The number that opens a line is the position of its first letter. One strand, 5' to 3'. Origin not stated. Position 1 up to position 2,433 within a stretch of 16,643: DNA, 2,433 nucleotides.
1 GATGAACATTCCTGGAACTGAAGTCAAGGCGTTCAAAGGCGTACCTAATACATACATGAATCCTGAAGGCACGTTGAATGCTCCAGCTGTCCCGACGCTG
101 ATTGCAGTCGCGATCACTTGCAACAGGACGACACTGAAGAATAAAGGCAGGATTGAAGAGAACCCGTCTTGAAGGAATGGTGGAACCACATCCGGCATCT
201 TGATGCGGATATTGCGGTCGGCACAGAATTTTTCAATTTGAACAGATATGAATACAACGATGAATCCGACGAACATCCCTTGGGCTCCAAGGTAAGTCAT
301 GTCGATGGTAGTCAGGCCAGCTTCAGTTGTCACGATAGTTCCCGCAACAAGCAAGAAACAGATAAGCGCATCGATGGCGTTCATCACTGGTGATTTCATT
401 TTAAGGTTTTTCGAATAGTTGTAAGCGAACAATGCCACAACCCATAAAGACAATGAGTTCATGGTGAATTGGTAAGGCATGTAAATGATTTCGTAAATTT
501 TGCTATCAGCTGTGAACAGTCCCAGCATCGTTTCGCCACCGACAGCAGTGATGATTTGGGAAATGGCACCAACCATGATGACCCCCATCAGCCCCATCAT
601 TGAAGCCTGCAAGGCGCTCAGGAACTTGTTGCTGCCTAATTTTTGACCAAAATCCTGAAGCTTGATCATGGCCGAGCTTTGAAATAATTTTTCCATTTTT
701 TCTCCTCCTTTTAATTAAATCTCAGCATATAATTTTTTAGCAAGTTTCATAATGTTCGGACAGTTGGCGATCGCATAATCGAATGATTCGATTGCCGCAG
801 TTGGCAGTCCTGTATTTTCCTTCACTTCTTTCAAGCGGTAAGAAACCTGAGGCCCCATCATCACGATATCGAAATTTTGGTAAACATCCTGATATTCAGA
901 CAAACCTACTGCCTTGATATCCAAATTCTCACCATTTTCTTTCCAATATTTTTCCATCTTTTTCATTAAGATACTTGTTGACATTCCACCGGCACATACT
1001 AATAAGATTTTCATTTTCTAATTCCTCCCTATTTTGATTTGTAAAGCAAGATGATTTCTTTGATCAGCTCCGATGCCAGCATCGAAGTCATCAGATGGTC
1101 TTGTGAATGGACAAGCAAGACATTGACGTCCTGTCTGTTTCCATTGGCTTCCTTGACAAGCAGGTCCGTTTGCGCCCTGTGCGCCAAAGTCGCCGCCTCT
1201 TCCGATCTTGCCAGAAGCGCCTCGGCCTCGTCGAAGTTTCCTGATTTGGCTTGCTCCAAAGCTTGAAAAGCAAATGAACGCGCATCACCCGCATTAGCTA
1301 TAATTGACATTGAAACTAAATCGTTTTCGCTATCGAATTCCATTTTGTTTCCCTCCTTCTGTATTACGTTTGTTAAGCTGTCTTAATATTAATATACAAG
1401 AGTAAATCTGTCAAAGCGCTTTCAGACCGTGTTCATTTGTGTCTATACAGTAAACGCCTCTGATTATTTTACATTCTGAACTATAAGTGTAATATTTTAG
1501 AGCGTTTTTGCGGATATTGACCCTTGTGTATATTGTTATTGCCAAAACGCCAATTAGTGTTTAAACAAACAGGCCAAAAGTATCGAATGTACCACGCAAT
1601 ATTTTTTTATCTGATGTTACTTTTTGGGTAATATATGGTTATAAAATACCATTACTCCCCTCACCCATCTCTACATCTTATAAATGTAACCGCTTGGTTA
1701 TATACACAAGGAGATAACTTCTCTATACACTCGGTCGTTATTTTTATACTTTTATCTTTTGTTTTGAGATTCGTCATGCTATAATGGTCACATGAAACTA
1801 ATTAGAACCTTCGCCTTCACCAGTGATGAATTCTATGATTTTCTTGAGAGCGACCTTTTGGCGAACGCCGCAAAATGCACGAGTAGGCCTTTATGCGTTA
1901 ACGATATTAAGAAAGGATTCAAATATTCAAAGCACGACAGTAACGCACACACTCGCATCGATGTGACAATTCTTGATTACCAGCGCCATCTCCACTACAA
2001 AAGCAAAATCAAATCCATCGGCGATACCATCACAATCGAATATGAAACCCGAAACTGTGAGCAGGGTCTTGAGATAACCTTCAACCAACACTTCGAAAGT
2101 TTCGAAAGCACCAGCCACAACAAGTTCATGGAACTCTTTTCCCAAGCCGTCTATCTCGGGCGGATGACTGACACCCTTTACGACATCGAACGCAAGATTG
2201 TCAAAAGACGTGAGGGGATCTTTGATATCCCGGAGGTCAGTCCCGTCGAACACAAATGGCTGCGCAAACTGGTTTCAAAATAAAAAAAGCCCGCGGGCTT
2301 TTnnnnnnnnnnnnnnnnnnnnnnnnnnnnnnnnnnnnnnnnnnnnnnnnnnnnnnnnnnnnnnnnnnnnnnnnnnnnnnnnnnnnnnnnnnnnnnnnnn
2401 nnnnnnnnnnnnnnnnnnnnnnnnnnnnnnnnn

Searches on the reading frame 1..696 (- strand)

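Call 62: search_protein_families(library=pfam, proteins=[window:1-696:-], max_evalue=0.001)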
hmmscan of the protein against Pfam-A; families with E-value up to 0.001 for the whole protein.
window:1-696:- (232 aa): 1 family
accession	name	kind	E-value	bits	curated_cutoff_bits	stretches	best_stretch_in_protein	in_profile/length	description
PF02378.23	PTS_EIIC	-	3.6e-18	66.2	30.7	1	32-214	3-191/319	Phosphotransferase system, EIIC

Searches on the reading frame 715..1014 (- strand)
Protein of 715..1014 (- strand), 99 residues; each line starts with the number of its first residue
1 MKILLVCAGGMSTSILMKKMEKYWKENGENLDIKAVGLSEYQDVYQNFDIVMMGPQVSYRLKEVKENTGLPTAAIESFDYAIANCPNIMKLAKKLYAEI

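Call 62: search_protein_families(library=pfam, proteins=[window:715-1014:-], max_evalue=0.001)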
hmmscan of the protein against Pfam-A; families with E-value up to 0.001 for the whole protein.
window:715-1014:- (99 aa): 1 family
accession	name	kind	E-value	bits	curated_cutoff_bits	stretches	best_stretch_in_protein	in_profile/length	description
PF02302.22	PTS_IIB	-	1.2e-13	51.9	23.6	1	2-80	1-79/90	PTS system, Lactose/Cellobiose specific IIB subunit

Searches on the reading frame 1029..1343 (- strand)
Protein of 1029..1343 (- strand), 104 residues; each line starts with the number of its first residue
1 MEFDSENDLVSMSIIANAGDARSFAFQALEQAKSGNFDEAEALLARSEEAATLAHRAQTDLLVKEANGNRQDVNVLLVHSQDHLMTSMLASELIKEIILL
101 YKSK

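Call 62: search_protein_families(library=pfam, proteins=[window:1029-1343:-], max_evalue=0.001)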
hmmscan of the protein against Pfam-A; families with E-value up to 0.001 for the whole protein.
window:1029-1343:- (104 aa): 1 family
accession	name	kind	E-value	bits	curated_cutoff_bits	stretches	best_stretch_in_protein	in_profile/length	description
PF02255.21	PTS_IIA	-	1.2e-33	115.5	27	1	10-102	2-94/94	PTS system, Lactose/Cellobiose specific IIA subunit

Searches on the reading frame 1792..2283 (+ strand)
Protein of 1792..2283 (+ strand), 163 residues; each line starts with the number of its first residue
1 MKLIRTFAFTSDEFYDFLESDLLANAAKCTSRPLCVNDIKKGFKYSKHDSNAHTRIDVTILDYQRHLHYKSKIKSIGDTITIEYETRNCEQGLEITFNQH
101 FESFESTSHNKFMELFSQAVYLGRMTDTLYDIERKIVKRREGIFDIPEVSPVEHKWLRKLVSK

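Call 18: search_protein_families(library=pfam, proteins=[window:1792-2283:+], max_evalue=0.001)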
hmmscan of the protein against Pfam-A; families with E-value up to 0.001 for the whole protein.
window:1792-2283:+ (163 aa): 1 family
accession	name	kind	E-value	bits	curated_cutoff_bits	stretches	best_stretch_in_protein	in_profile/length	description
PF11687.14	DUF3284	-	1e-18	67.7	23.7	1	1-116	1-117/119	Domain of unknown function (DUF3284)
